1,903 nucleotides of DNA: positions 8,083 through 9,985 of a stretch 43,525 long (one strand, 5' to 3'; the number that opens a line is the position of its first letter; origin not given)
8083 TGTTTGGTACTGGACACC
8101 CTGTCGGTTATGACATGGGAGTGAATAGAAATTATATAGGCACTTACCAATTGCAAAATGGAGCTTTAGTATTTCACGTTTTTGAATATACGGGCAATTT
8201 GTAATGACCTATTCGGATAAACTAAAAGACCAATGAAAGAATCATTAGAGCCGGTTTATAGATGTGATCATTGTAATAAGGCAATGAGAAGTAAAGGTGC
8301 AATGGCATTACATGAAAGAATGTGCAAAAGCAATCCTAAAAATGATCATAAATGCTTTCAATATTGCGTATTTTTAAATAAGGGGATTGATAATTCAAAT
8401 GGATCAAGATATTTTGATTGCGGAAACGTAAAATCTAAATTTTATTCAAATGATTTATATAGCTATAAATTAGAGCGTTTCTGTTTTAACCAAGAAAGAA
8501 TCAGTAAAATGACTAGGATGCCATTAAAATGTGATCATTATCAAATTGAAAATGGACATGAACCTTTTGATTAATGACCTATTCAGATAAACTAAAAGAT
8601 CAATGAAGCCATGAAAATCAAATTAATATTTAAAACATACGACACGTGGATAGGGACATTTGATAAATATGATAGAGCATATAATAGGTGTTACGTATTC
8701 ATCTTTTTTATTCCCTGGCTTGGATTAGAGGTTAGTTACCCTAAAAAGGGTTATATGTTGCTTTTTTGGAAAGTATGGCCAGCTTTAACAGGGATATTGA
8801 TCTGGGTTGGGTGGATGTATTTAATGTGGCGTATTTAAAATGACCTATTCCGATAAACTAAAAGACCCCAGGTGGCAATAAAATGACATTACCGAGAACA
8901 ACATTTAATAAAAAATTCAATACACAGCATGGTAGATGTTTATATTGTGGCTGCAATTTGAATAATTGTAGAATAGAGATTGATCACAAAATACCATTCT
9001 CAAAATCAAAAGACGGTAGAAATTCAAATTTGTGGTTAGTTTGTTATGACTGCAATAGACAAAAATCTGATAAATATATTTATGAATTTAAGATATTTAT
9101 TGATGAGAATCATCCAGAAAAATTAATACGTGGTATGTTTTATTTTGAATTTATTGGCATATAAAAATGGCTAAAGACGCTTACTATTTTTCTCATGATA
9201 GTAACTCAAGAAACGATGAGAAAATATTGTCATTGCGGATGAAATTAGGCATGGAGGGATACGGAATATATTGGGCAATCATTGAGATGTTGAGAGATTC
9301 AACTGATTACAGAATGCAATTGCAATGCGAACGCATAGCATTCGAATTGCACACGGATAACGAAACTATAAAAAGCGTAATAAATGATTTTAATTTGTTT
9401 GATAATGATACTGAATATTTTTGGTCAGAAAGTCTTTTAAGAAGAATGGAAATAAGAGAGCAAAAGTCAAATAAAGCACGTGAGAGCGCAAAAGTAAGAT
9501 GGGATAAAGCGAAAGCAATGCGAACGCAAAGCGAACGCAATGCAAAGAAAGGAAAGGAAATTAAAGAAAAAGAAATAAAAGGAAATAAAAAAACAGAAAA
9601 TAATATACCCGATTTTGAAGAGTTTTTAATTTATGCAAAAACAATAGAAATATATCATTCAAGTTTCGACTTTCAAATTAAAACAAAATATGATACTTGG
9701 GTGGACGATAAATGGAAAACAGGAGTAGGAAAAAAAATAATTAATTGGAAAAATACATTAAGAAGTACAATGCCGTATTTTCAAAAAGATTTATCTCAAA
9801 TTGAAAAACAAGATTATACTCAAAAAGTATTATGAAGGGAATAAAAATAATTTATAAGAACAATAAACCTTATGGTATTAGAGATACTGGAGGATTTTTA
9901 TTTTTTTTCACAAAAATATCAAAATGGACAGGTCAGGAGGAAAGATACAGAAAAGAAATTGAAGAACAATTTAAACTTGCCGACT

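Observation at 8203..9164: Single-gene cassettes are separated by a 29-nt boundary repeat encoding the mini-ORF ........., ending at an HNH endonuclease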

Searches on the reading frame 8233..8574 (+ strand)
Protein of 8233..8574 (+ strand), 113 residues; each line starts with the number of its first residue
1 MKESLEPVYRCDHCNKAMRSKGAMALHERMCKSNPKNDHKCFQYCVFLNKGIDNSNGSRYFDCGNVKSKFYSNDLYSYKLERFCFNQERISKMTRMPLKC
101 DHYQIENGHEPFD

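Call 8: search_protein_families(library=pfam, proteins=[window:8233-8574:+], max_evalue=0.1)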
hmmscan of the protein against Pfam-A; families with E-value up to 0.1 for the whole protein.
window:8233-8574:+ (113 aa): 0 families

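Call 9: search_protein_families(library=phrogs, proteins=[window:8233-8574:+], max_evalue=0.01)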
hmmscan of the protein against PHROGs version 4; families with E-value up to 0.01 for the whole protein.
window:8233-8574:+ (113 aa): 0 families

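Call 30: find_encoding_contigs(protein=window:8233-8574:+, flank=4000, max_places=10)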
Protein window:8233-8574:+ (113 aa): 1 contig read that carries it; 1 place shown.
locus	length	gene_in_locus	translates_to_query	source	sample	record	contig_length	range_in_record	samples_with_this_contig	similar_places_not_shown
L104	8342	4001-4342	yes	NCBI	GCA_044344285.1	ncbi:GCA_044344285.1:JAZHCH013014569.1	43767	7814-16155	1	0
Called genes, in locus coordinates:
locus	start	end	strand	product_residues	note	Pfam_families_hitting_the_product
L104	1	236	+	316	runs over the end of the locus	PF03837:RecT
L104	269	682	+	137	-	-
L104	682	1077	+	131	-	PF05866:RusA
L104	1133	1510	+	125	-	-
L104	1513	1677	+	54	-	-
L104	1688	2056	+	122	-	PF09643:YopX (weak)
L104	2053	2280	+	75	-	-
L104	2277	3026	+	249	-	PF02086:MethyltransfD12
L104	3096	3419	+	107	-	-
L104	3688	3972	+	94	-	PF24043:DUF7352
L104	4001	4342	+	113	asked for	-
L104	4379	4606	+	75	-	-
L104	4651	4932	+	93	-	PF01844:HNH, PF13395:HNH_4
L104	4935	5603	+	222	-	PF14297:Lin1244_N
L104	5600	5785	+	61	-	-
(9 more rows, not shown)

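Call 33: find_homologous_proteins(query=window:8233-8574:+, max_evalue=0.01)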
Query window:8233-8574:+ (113 aa): 42 proteins with E <= 0.01 among 42 candidates.
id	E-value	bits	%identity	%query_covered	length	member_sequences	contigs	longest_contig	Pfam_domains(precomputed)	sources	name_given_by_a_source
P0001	1.0e-73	263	100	100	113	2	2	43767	-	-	-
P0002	2.6e-52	194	77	100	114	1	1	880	-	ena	-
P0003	4.4e-52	193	73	100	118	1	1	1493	-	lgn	-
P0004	1.7e-48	181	73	100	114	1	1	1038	-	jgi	-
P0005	2.2e-45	171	69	99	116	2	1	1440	-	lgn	-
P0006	1.3e-44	169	72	100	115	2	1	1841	-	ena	-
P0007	2.0e-44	168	68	99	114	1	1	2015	-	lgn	-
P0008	1.9e-36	143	63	93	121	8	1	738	-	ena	-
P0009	6.2e-34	134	59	99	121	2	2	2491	-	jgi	-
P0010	1.7e-32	130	55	100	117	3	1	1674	-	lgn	-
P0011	5.9e-32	128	56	97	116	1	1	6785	-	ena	-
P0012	1.3e-31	127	54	97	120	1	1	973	-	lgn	-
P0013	1.0e-28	118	52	100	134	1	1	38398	-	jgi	jgi:hypothetical protein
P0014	6.2e-28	115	51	97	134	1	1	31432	-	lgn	-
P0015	2.3e-26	110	63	79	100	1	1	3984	-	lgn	-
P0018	4.9e-26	109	53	98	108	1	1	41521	-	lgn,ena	-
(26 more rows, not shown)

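Call 35: find_encoding_contigs(protein=P0003, flank=3000, max_places=3)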
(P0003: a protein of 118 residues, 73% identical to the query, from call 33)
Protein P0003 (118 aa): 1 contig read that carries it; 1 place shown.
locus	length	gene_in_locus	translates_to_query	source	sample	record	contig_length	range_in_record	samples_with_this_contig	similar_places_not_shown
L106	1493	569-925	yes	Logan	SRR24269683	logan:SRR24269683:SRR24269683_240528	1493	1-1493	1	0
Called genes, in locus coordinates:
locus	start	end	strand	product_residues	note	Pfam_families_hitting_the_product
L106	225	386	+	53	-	-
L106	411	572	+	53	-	-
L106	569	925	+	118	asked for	-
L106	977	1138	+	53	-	-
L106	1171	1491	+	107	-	?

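Call 36: find_encoding_contigs(protein=P0006, flank=3000, max_places=3)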
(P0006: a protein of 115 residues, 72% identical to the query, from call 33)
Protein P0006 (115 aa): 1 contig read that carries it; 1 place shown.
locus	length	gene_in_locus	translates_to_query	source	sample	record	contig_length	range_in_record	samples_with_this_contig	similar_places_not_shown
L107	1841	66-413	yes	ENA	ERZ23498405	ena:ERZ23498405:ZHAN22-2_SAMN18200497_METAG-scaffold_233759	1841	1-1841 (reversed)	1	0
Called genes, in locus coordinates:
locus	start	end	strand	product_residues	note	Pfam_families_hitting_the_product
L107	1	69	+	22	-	?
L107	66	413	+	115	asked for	-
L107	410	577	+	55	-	-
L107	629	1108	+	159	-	-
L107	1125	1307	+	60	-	-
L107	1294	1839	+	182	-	?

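Call 37: find_encoding_contigs(protein=P0007, flank=3000, max_places=3)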
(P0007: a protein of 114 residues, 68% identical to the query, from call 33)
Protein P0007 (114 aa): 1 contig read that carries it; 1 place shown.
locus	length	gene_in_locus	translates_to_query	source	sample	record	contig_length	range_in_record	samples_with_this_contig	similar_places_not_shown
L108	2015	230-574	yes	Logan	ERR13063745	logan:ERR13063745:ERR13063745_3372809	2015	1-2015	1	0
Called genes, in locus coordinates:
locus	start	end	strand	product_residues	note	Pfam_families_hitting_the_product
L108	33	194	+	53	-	-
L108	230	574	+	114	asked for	-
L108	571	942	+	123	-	-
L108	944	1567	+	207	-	-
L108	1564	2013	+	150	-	?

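Call 38: find_encoding_contigs(protein=P0005, flank=3000, max_places=3)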
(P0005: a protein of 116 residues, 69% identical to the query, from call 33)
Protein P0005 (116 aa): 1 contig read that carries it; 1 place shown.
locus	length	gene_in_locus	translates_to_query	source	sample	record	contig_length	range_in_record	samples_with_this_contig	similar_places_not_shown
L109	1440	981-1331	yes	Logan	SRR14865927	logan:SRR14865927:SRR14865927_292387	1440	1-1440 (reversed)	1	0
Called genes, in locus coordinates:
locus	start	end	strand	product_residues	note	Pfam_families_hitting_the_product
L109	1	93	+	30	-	?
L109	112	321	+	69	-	-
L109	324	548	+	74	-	-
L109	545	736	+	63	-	-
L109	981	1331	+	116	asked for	-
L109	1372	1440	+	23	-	?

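Call 45: find_encoding_contigs(protein=P0002, flank=3000, max_places=3)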
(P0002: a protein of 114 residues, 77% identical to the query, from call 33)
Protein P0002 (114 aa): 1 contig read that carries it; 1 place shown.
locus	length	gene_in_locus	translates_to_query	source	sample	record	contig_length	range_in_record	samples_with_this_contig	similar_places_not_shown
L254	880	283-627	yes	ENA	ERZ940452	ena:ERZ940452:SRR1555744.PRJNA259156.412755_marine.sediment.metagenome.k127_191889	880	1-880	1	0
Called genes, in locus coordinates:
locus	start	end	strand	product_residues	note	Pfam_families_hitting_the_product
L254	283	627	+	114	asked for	-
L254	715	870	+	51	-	-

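Call 46: find_encoding_contigs(protein=P0004, flank=3000, max_places=3)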
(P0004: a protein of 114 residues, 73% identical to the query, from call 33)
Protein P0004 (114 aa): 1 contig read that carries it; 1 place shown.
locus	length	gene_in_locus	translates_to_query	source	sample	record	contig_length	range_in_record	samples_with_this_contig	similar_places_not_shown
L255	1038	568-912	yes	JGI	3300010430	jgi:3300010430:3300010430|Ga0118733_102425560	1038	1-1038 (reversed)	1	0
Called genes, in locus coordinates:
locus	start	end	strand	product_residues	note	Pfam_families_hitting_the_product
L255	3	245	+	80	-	?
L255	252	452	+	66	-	-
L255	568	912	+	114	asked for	-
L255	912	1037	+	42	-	?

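Call 47: find_encoding_contigs(protein=P0018, flank=5000, max_places=2)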
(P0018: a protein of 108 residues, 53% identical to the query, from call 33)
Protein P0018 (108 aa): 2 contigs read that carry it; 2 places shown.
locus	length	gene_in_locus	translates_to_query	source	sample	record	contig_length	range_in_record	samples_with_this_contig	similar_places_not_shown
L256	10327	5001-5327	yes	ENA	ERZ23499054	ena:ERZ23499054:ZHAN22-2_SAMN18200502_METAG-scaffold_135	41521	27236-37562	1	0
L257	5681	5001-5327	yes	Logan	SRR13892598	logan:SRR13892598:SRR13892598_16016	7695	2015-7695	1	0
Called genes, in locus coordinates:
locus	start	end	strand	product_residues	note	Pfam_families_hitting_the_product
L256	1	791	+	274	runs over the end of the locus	-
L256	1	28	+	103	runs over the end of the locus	-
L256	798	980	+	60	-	-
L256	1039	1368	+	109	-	PF11672:DUF3268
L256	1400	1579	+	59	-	-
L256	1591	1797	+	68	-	-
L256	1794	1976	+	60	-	-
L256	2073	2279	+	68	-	-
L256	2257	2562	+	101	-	-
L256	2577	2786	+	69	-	-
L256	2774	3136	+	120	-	-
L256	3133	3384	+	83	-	-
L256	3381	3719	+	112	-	PF08299:Bac_DnaA_C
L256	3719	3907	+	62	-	-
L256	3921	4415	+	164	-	-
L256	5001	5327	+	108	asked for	-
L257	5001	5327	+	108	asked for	-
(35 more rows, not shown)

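Call 48: find_encoding_contigs(protein=P0011, flank=5000, max_places=2)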
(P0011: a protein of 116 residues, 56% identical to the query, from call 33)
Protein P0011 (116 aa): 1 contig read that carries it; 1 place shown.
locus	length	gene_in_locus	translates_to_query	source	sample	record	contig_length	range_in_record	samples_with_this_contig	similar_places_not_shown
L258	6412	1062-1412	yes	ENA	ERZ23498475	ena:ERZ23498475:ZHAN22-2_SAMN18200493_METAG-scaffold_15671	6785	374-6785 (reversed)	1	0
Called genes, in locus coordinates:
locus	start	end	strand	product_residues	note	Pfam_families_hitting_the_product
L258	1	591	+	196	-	?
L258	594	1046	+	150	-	-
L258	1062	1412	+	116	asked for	-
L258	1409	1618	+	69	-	-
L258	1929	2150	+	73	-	-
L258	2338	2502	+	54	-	-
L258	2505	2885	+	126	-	-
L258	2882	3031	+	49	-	-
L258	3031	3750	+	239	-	PF14354:Lar_restr_allev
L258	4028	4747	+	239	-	-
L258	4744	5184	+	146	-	PF07105:DUF1367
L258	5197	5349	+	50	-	-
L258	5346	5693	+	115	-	PF06356:DUF1064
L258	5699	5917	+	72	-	-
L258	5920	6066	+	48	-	-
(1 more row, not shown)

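Call 71: find_related_loci(query=A3, collection=viral_contigs, flank=4000)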
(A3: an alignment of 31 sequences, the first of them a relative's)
Query A3 (113 aa) in viral_contigs; peptide patterns used: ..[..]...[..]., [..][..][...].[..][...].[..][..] (x = any residue, [..] = any of these).
113 stretches matched a pattern; 33 encode a relative of the query (tblastn E <= 1e-3); 33 distinct loci.
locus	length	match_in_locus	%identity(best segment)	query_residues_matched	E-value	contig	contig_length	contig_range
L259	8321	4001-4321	64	6-110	2e-42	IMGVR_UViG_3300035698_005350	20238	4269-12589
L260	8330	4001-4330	55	1-110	5e-32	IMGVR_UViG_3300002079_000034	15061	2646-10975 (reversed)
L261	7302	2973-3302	55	1-110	5e-32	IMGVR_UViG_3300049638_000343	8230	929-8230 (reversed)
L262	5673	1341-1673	50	1-103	5e-25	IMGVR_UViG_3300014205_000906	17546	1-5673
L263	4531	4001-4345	41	1-107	6e-20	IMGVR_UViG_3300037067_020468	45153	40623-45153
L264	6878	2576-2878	39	1-104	1e-19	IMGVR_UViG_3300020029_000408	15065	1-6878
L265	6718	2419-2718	39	1-103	1e-19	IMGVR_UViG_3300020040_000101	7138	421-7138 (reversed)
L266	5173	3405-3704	39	1-103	1e-19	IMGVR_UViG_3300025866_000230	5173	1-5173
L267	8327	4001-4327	40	1-104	1e-18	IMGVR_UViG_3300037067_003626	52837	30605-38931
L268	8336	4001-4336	37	1-104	3e-17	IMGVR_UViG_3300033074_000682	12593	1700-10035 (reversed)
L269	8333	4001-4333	40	1-104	1e-16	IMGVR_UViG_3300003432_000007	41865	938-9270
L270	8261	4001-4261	39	8-104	2e-16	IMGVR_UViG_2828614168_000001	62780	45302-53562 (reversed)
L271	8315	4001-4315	37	6-107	4e-16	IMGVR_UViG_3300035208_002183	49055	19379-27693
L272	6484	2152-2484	37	1-102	6e-16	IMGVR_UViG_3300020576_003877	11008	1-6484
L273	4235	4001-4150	54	1-50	1e-14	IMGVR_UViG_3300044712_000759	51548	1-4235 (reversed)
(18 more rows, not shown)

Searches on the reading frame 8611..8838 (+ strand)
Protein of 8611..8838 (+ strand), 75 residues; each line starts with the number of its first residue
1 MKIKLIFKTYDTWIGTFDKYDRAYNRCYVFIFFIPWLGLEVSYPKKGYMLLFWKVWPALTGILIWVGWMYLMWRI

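Call 8: search_protein_families(library=pfam, proteins=[window:8611-8838:+], max_evalue=0.1)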
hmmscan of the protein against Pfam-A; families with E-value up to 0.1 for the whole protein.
window:8611-8838:+ (75 aa): 0 families

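Call 9: search_protein_families(library=phrogs, proteins=[window:8611-8838:+], max_evalue=0.01)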
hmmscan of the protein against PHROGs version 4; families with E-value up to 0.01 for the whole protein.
window:8611-8838:+ (75 aa): 0 families

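Call 31: find_encoding_contigs(protein=window:8611-8838:+, flank=4000, max_places=10)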
Protein window:8611-8838:+ (75 aa): 1 contig read that carries it; 1 place shown.
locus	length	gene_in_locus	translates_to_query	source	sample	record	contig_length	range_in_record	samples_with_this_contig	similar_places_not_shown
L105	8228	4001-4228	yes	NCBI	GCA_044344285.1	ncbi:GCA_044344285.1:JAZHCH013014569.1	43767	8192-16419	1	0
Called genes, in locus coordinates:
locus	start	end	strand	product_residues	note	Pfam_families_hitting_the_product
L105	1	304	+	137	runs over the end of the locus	-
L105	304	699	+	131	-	PF05866:RusA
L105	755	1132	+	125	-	-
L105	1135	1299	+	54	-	-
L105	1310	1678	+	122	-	PF09643:YopX (weak)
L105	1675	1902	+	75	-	-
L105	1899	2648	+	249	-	PF02086:MethyltransfD12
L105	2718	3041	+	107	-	-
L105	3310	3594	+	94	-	PF24043:DUF7352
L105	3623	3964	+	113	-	-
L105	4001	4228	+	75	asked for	-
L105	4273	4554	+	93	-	PF01844:HNH, PF13395:HNH_4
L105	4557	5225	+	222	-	PF14297:Lin1244_N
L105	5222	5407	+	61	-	-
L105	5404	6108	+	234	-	-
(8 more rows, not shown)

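Call 34: find_homologous_proteins(query=window:8611-8838:+, max_evalue=0.01)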
Query window:8611-8838:+ (75 aa): 1 proteins with E <= 0.01 among 1 candidates.
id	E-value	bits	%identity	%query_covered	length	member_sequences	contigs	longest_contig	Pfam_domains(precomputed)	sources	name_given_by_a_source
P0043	6.9e-45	169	100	100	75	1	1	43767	-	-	-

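Call 88: search_protein_representatives(protein=window:8611-8838:+)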
Query: 75 residues. Proteins with E-value up to 0.001 (for the whole library): 4; up to 1e-10: 2; up to 1e-30: 1. The best 4 are listed.
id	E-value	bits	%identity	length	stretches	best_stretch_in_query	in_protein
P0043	2.2e-45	168.8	100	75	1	1-75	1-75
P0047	4.6e-14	68.6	51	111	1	1-73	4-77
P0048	6.3e-06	42.6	41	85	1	1-71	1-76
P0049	2.8e-04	37.3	53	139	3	9-32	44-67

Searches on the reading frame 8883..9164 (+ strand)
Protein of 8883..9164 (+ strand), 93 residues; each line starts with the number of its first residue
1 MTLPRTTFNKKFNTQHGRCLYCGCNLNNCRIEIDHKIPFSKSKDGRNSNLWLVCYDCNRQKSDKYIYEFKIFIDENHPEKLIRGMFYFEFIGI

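Call 8: search_protein_families(library=pfam, proteins=[window:8883-9164:+], max_evalue=0.1)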
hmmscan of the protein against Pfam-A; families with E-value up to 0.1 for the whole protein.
window:8883-9164:+ (93 aa): 3 families
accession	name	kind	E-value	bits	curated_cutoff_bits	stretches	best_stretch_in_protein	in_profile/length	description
PF13395.12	HNH_4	-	2e-09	37.7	22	1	19-65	1-52/54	HNH endonuclease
PF01844.29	HNH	-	1.6e-07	31.8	21.4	1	19-64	1-47/47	HNH endonuclease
PF14279.12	HNH_5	-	0.0006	20.1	27.5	1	19-64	1-46/56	HNH endonuclease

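Call 9: search_protein_families(library=phrogs, proteins=[window:8883-9164:+], max_evalue=0.01)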
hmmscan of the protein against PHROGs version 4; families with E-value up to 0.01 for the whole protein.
window:8883-9164:+ (93 aa): 26 families (the best 25 are shown)
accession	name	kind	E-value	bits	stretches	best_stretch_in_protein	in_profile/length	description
phrog_2118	-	DNA, RNA and nucleotide metabolism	7.4e-13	49.7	1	13-79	173-239/301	HNH endonuclease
phrog_1035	-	DNA, RNA and nucleotide metabolism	4.2e-12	47.5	1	6-75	149-224/271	endonuclease VII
phrog_589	-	DNA, RNA and nucleotide metabolism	3.7e-10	40.8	1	10-63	84-140/179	HNH endonuclease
phrog_2214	-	DNA, RNA and nucleotide metabolism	1.1e-08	35.6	1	10-70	187-245/429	HNH endonuclease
phrog_6050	-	DNA, RNA and nucleotide metabolism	5.1e-08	33.1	1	10-66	305-362/402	HNH endonuclease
phrog_8660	-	DNA, RNA and nucleotide metabolism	7.5e-08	33.7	1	12-73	120-188/196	HNH endonuclease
phrog_338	-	DNA, RNA and nucleotide metabolism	1.1e-07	32.5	1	12-65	203-263/340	HNH endonuclease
phrog_7785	-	DNA, RNA and nucleotide metabolism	1.7e-07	32.3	1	17-68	71-118/147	HNH endonuclease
phrog_144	-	DNA, RNA and nucleotide metabolism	1.8e-07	32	1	11-66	79-137/175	HNH endonuclease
phrog_1271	-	DNA, RNA and nucleotide metabolism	3.7e-07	30.9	1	12-73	262-326/361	HNH endonuclease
phrog_16986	-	unknown function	6.1e-07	30.2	1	12-69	16-73/248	-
phrog_333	-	DNA, RNA and nucleotide metabolism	6.2e-07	30.7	1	12-63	29-80/138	HNH endonuclease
phrog_14314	-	DNA, RNA and nucleotide metabolism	3.8e-06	28.4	1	18-63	18-63/252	HNH endonuclease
phrog_16726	-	DNA, RNA and nucleotide metabolism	5.5e-06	27.3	1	18-68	95-147/308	HNH endonuclease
phrog_7275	-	unknown function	1.7e-05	26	1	28-63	4-39/67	-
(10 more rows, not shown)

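Call 73: find_homologous_proteins(query=window:8883-9164:+, max_evalue=0.00001)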
Query window:8883-9164:+ (93 aa): 3 proteins with E <= 0.00001 among 3 candidates.
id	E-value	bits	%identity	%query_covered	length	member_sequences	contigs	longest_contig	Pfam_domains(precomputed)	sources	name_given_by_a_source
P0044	1.4e-60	219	100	100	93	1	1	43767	PF13395.13,PF01844.30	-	-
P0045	8.5e-26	108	58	100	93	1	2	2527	PF13395.13,PF01844.30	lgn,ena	-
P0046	1.2e-18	85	52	100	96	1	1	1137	PF13395.13,PF01844.30,PF14279.13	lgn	-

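Call 74: find_encoding_contigs(protein=P0045, flank=3000, max_places=4)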
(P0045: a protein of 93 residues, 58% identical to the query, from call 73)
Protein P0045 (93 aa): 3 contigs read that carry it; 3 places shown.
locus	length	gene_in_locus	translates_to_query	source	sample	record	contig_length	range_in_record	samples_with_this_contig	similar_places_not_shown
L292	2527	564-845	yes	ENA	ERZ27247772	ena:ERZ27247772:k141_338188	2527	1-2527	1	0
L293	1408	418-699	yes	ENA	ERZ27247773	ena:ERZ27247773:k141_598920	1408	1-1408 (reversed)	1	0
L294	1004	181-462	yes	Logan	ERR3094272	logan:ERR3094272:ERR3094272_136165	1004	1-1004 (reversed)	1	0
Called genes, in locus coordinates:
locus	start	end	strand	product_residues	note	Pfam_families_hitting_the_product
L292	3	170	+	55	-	?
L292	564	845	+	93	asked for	PF01844:HNH, PF13395:HNH_4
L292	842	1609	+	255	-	-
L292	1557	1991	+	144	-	-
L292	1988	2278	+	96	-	PF08299:Bac_DnaA_C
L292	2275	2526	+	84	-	?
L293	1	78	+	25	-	?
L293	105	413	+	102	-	-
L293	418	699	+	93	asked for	PF01844:HNH, PF13395:HNH_4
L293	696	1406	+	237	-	?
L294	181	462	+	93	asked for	PF01844:HNH, PF13395:HNH_4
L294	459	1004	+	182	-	?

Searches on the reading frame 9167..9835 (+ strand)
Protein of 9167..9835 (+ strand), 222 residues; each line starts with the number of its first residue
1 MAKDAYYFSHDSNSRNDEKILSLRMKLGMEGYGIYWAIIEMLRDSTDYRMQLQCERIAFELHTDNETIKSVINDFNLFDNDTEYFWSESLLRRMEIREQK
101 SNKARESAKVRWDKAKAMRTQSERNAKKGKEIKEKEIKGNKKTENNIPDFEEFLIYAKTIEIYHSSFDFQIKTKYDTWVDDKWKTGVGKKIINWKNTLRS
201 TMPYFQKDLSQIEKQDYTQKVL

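Call 8: search_protein_families(library=pfam, proteins=[window:9167-9835:+], max_evalue=0.1)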
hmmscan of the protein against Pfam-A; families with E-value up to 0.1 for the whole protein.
window:9167-9835:+ (222 aa): 2 families
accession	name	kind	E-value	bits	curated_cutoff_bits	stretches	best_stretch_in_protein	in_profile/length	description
PF14297.12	Lin1244_N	-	1.2e-15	58.5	25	1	7-89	1-94/95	Lin1244/Lin1753-like, N-terminal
PF07356.17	DUF1481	-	0.005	17.1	25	1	64-139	22-96/186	Protein of unknown function (DUF1481)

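Call 9: search_protein_families(library=phrogs, proteins=[window:9167-9835:+], max_evalue=0.01)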
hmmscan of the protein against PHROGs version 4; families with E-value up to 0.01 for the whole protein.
window:9167-9835:+ (222 aa): 4 families
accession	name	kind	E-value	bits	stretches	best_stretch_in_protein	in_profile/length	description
phrog_2562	-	DNA, RNA and nucleotide metabolism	9.1e-25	88.9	1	3-217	7-256/290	replication initiation protein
phrog_38715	-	unknown function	1.7e-14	55.1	1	5-122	3-127/269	-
phrog_24189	-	unknown function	2.3e-08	35.4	1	6-55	17-66/151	-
phrog_20981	-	unknown function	4.4e-08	34.1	1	7-73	3-74/293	-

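Call 10: find_related_loci(query=window:9167-9835:+, collection=viral_contigs, flank=5000)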
Query window:9167-9835:+ (222 aa) in viral_contigs; peptide patterns used: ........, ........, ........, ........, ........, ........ (x = any residue, [..] = any of these).
336 stretches matched a pattern; 282 encode a relative of the query (tblastn E <= 1e-3); the best 80 are kept; 80 distinct loci.
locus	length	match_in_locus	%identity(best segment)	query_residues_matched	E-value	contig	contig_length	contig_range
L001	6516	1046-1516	59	1-147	3e-53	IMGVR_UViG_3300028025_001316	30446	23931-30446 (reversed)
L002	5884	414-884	59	1-147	3e-53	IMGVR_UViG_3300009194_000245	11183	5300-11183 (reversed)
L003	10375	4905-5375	58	1-147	5e-53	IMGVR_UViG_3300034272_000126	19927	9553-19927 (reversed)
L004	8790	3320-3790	58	1-147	1e-52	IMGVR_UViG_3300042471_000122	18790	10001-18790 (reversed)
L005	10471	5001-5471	58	1-147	1e-52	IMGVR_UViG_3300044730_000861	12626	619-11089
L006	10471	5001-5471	58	1-147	5e-53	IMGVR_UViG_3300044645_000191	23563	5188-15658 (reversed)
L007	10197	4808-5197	56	1-127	3e-45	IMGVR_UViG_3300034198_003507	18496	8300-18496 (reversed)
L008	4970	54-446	53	1-126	6e-41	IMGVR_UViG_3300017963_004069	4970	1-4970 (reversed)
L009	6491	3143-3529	50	3-126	5e-39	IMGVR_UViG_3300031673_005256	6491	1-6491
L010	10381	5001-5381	53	1-126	1e-38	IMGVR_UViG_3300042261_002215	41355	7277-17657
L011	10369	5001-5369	54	4-126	6e-39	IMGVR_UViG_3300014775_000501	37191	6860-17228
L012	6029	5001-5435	48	4-138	9e-36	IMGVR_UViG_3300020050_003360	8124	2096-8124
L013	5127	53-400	52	3-113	1e-33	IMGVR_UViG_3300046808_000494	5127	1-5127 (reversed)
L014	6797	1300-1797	44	1-138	1e-32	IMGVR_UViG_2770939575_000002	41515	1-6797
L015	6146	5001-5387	49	1-126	8e-32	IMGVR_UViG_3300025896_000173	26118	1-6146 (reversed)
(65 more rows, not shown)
